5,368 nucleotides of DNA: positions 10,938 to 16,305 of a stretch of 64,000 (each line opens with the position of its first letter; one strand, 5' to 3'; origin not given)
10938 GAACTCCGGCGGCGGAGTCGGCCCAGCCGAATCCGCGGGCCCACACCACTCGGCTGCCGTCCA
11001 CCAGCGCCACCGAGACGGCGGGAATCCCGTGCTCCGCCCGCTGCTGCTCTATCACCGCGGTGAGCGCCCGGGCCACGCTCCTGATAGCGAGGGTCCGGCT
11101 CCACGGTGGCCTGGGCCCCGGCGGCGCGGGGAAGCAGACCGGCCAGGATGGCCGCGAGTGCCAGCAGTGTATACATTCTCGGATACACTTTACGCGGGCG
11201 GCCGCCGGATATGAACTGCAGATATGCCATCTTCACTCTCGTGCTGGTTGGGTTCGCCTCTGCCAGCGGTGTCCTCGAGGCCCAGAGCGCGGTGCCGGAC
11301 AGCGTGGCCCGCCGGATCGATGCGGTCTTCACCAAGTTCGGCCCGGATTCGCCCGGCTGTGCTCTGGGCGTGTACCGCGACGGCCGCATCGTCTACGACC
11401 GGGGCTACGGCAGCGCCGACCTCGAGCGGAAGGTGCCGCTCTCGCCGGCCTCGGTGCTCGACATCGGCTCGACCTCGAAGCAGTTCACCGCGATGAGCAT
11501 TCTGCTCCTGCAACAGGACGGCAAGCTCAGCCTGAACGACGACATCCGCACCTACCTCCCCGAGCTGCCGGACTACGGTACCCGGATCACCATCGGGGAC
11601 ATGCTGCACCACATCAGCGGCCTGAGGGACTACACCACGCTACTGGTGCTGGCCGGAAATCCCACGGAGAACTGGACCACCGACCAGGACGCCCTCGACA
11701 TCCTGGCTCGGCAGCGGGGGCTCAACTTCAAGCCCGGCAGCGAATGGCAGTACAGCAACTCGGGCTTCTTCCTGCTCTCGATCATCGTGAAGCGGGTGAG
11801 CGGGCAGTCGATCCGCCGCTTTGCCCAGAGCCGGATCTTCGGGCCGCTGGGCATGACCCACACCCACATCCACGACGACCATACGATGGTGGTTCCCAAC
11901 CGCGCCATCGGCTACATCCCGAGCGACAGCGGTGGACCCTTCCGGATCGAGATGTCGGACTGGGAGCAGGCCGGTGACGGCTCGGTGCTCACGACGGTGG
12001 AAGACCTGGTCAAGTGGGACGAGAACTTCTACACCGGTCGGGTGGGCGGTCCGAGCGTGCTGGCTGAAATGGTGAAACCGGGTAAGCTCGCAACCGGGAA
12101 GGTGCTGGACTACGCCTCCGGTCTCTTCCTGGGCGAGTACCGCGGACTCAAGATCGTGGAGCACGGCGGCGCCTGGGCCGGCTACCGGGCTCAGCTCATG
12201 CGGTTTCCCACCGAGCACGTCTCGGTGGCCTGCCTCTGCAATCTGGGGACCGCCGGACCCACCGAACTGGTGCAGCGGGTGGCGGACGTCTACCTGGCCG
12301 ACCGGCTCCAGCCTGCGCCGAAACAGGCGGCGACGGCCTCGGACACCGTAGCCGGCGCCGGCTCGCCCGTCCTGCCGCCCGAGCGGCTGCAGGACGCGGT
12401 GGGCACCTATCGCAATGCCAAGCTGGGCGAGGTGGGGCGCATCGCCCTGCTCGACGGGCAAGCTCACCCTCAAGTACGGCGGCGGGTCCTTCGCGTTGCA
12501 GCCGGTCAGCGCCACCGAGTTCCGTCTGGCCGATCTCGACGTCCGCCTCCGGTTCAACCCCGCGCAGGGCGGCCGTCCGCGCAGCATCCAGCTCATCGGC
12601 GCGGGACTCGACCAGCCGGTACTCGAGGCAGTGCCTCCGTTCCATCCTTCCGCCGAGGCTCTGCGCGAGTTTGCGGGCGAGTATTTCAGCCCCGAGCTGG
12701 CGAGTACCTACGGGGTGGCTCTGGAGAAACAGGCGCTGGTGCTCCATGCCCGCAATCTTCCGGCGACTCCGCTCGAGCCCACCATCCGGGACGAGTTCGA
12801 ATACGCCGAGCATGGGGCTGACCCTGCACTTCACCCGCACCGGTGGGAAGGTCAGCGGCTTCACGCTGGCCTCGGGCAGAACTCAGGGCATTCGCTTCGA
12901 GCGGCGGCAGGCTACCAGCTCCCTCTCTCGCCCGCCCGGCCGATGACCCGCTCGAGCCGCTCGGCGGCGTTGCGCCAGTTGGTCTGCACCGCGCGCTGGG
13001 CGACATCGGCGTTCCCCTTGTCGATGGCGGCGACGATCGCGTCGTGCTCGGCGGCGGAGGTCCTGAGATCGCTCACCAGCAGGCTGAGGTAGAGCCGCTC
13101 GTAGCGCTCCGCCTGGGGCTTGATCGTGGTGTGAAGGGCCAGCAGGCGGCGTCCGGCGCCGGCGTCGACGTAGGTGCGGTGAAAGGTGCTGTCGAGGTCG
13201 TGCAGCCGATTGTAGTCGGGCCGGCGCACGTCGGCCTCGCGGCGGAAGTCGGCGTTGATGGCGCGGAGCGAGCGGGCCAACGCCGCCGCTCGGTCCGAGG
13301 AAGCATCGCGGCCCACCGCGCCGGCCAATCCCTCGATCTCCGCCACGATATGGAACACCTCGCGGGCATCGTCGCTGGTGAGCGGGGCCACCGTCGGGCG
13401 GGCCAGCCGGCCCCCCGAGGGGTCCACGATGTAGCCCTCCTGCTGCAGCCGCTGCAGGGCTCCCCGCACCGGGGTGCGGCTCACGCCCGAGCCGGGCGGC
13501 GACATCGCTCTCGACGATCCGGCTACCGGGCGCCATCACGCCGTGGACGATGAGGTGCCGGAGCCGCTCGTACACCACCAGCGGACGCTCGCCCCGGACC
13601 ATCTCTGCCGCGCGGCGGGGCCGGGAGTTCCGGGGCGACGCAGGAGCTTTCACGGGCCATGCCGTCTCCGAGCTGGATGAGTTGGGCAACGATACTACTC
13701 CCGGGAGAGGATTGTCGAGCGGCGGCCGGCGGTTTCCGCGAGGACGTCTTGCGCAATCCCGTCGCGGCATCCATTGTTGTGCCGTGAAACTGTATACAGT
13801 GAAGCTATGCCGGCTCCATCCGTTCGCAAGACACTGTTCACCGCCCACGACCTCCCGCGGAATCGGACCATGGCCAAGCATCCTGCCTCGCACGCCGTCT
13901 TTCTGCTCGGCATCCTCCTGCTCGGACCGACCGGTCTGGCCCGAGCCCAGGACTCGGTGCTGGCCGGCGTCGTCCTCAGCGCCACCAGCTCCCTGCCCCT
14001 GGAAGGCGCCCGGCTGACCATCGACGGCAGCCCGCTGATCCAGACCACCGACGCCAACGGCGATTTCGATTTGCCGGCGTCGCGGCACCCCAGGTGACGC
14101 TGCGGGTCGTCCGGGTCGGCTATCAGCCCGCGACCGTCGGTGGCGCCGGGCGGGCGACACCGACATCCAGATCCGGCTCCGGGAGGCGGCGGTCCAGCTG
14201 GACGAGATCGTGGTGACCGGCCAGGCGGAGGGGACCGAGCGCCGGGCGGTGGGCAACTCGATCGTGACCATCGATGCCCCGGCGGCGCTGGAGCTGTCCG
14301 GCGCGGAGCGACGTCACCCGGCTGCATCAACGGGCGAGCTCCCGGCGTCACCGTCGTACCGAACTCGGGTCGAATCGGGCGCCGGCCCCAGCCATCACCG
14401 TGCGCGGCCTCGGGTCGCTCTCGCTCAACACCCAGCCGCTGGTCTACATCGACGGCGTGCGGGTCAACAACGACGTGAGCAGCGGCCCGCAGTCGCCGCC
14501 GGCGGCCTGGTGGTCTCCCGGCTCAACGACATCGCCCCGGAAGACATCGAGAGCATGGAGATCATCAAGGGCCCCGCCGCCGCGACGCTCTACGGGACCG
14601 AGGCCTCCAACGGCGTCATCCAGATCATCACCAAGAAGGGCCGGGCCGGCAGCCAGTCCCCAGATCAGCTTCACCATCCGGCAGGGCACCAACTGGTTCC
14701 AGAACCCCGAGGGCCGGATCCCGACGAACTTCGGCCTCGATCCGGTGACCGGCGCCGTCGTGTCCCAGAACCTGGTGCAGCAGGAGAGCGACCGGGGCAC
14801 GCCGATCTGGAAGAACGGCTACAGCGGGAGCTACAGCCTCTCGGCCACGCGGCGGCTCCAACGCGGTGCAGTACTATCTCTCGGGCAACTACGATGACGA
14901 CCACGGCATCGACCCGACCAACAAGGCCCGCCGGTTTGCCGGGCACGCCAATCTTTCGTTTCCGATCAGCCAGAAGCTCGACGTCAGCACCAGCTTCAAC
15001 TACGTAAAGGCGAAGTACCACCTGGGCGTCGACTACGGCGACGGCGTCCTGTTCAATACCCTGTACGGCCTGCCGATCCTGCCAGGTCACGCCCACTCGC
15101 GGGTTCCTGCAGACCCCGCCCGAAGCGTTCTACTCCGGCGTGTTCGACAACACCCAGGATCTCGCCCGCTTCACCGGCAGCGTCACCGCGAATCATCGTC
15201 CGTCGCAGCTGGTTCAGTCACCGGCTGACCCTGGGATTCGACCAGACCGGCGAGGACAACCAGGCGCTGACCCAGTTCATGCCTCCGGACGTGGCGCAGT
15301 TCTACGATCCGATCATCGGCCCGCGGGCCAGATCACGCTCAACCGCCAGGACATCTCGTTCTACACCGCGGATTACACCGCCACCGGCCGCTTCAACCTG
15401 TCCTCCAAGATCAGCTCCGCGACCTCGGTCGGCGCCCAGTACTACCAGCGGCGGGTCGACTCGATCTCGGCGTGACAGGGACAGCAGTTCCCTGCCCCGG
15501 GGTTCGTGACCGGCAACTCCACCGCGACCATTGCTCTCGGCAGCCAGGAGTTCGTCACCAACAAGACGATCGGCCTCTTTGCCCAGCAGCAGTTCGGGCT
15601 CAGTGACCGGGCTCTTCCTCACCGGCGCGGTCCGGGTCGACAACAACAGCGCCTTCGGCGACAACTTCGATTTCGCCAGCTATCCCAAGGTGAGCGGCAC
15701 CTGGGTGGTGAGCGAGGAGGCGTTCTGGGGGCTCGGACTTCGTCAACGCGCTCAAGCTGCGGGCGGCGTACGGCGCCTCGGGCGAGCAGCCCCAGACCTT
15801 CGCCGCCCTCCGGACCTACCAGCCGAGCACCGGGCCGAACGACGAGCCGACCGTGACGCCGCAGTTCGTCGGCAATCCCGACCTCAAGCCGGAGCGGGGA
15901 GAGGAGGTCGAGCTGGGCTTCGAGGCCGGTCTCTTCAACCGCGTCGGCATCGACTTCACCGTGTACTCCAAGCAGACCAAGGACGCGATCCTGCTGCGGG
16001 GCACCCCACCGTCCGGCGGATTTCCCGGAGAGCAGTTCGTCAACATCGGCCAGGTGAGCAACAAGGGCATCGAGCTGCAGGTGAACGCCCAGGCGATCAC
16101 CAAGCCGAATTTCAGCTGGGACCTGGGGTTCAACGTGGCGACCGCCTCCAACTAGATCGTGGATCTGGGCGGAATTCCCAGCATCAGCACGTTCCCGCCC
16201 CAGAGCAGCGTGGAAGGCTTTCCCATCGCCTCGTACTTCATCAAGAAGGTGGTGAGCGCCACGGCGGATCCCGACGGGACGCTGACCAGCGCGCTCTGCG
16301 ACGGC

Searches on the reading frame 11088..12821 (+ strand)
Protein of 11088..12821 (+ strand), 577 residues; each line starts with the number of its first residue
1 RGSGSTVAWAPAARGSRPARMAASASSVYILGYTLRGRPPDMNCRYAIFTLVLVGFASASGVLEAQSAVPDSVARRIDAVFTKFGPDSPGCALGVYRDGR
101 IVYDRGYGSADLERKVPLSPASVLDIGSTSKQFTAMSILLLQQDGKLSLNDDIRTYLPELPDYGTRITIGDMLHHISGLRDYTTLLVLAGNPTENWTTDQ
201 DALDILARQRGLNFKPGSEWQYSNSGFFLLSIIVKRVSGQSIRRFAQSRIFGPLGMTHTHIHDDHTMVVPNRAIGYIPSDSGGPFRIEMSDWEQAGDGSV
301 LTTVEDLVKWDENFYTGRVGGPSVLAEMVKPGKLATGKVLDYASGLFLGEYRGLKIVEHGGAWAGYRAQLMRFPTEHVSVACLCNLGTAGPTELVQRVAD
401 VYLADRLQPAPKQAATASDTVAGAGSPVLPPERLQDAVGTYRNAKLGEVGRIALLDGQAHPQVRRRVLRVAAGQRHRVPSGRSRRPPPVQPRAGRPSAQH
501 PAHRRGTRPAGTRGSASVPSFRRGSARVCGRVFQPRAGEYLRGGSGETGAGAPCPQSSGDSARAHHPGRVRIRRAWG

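Call 82: search_protein_families(library=pfam, proteins=[window:11088-12821:+], max_evalue=0.0001)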
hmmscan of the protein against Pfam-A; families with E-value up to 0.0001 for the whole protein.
window:11088-12821:+ (577 aa): 1 family
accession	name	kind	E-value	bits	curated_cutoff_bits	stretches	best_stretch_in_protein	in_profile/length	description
PF00144.29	Beta-lactamase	-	3.4e-57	194.5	27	1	86-389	10-313/329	Beta-lactamase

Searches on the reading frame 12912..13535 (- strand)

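Call 84: search_protein_families(library=pfam, proteins=[window:12912-13535:-], max_evalue=0.0001)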
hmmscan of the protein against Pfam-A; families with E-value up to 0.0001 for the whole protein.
window:12912-13535:- (207 aa): 1 family
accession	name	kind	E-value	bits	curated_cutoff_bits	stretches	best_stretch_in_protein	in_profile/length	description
PF07729.17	FCD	-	2.1e-12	48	24.3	1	70-185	9-121/125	FCD domain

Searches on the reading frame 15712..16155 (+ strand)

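Call 84: search_protein_families(library=pfam, proteins=[window:15712-16155:+], max_evalue=0.0001)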
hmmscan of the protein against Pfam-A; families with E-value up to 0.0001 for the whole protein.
window:15712-16155:+ (147 aa): 2 families
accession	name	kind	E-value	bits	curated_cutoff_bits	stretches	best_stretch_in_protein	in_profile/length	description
PF00593.30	TonB_dep_Rec_b-barrel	-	1.4e-20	75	27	1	10-143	227-343/436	TonB dependent receptor-like, beta-barrel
PF14905.12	OMP_b-brl_3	-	4.3e-07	29.8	27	1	52-141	207-293/408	Outer membrane protein beta-barrel family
